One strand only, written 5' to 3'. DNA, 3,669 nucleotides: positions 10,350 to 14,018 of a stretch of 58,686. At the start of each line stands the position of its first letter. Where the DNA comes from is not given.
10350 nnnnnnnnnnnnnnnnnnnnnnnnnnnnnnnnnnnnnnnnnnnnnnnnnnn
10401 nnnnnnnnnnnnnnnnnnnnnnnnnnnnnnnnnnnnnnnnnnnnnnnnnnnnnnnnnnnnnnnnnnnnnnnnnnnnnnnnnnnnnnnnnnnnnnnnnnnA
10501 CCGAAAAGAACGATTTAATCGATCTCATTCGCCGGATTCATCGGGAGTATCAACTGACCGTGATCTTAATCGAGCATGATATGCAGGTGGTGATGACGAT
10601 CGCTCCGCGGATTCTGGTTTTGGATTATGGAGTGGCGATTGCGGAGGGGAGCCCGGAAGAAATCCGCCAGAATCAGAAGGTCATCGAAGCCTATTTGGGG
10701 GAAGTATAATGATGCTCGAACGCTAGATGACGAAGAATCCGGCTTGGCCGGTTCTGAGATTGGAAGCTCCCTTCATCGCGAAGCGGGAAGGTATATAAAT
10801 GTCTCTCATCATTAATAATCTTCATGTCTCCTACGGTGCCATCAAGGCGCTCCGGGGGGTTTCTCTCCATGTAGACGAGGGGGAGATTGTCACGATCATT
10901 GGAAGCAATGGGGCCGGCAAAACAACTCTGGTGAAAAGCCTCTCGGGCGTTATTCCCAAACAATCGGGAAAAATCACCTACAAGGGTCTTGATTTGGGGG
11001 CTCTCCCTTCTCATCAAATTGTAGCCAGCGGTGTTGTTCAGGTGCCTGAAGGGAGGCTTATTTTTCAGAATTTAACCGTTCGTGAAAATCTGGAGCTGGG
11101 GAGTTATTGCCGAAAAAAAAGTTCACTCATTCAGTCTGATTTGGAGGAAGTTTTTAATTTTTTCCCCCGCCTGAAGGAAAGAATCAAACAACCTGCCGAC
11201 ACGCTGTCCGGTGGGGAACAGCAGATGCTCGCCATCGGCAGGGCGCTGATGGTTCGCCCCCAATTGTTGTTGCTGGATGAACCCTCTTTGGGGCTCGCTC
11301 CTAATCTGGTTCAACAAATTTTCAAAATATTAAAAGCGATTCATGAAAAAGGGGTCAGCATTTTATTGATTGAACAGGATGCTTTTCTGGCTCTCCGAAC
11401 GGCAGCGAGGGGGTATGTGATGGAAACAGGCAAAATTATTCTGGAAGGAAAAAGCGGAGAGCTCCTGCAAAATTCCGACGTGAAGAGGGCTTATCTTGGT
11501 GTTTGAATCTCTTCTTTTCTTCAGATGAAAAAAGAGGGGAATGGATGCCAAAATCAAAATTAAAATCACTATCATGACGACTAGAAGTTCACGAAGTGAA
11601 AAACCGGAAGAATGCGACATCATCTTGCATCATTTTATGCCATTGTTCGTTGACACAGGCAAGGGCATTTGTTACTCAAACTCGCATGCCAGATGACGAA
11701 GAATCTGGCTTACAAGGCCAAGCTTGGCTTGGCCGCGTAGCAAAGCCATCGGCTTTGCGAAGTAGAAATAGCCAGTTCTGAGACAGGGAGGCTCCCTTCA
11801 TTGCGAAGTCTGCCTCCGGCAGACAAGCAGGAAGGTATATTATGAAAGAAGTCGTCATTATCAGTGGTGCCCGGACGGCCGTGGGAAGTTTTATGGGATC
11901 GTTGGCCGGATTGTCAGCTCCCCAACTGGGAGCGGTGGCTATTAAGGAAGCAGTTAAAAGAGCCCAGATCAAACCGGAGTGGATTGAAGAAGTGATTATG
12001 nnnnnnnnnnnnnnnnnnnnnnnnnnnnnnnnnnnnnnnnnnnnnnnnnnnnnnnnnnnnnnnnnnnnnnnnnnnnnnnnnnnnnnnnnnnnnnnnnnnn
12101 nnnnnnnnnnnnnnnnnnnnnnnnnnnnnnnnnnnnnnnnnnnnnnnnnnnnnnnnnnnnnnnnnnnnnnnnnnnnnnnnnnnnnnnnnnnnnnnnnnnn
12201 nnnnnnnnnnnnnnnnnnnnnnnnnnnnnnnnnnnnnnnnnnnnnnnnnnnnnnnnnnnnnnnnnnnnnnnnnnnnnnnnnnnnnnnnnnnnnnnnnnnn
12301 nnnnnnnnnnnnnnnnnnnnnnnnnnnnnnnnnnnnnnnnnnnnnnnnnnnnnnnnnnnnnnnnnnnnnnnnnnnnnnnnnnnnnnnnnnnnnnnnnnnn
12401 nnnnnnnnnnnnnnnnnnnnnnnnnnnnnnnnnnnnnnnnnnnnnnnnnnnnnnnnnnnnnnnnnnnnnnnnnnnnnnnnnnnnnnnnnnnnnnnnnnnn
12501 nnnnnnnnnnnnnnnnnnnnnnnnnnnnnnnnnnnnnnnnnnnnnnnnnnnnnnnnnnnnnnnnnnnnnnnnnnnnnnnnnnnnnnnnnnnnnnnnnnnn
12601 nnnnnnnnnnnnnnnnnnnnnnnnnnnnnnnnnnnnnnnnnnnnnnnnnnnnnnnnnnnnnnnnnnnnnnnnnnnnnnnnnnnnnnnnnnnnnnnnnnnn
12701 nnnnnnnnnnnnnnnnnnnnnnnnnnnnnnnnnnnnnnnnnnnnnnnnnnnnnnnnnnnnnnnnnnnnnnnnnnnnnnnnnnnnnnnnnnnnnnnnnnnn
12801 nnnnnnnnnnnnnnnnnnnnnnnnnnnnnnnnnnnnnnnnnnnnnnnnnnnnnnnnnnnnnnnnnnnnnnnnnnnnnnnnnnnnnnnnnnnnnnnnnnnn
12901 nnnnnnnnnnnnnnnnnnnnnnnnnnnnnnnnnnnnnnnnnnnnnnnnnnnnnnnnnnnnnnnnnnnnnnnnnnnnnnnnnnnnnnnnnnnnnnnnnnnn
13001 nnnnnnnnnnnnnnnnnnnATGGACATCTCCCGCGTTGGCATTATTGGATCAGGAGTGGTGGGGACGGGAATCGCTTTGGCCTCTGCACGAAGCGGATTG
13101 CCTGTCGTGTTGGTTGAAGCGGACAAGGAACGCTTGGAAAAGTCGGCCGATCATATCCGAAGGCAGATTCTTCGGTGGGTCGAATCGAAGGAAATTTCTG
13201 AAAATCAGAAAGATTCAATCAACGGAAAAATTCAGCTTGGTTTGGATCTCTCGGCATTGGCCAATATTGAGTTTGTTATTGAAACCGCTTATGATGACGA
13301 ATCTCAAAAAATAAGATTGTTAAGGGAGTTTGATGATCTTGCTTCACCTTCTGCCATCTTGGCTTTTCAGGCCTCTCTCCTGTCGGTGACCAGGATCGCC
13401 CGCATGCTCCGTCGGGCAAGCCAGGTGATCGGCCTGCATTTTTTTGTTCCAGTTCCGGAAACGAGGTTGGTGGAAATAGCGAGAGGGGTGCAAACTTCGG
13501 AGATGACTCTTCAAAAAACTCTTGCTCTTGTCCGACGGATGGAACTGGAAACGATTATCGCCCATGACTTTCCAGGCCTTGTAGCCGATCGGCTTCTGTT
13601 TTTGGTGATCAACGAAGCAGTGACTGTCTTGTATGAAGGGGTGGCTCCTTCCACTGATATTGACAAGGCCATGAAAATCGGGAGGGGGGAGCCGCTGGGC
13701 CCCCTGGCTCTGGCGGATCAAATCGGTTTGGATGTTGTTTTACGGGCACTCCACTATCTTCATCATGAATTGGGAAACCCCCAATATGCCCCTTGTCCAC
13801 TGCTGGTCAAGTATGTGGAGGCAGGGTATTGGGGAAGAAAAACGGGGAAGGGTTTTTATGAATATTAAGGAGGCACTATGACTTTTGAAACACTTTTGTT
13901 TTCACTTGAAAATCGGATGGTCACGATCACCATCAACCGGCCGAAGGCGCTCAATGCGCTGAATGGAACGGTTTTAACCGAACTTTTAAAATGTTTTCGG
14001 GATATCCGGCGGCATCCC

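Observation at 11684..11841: Leader cassette L1: a repeated 5' element that always delivers the SD and start codon, with compensatory base changes in a hairpin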

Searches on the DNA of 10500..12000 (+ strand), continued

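Call 63: search_with_rna_model(model_id=R1, sources=[L132, L133, L134, L135, L136], max_evalue=10, filters=off)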
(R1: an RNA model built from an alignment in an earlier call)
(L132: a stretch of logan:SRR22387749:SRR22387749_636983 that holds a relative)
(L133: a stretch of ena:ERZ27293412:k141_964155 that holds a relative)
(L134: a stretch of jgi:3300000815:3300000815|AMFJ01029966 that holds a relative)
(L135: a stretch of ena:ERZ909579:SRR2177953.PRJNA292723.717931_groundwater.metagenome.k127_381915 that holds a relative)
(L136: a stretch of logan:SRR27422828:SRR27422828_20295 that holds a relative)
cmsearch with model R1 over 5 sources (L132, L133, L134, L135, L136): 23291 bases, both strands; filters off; matches with E-value up to 10: 18.
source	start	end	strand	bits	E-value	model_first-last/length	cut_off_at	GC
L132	5035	5138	+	101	3e-23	1-102/102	no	0.5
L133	449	552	+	98.1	1.5e-22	1-102/102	no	0.48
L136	577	684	-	9.5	0.8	1-102/102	no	0.56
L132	887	909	-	8.4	1.5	25-47/102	no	0.48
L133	961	1053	+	8.2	1.6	1-102/102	no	0.35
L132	5547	5639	+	7.8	2.1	1-102/102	no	0.37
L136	6343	6388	-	7.7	2.2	13-58/102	no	0.59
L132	6192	6323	-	7.3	2.7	1-102/102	no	0.37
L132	2047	2171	+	6.9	3.4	1-102/102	no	0.34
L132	1800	1872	-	6.6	4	1-102/102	no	0.4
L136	699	789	+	6.5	4.3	1-102/102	no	0.49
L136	8108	8139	+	6.4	4.4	24-55/102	no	0.47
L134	2085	2154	-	6.2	5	1-102/102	no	0.29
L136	5239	5332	+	5.9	5.8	1-102/102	no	0.61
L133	493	567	-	5.9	5.8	1-102/102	no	0.43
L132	1892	1960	+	5.9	6.1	1-102/102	no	0.29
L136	3326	3403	+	5.5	7.6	1-102/102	no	0.41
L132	6519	6633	+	5.3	8.3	1-102/102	no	0.32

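Call 87: search_dna_similar(query=window:10710-10803:+, collection=plasmids, mode=distant, max_evalue=0.01, max_rows=10)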
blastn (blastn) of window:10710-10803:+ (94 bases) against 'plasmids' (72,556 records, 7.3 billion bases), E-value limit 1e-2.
No match.

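Call 88: search_dna_similar(query=window:10710-10803:+, collection=phages, mode=distant, max_evalue=0.01, max_rows=10)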
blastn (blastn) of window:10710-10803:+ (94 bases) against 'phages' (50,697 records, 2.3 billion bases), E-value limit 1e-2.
No match.

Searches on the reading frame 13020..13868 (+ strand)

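Call 15: search_protein_families(library=pfam, proteins=[window:13020-13868:+])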
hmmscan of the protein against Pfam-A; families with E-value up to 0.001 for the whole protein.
window:13020-13868:+ (282 aa): 4 families
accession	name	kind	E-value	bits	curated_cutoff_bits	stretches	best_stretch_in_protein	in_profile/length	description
PF02737.24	3HCDH_N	-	4.2e-42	144.5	22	1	6-183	2-179/180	3-hydroxyacyl-CoA dehydrogenase, NAD binding domain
PF00725.27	3HCDH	-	4.7e-28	98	22.1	1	186-282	1-97/97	3-hydroxyacyl-CoA dehydrogenase, C-terminal domain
PF01266.30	DAO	-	3.9e-05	23.8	27.9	1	6-37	2-33/353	FAD dependent oxidoreductase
PF03807.23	F420_oxidored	-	0.00044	21.2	21.6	1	5-50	1-48/94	NADP oxidoreductase coenzyme F420-dependent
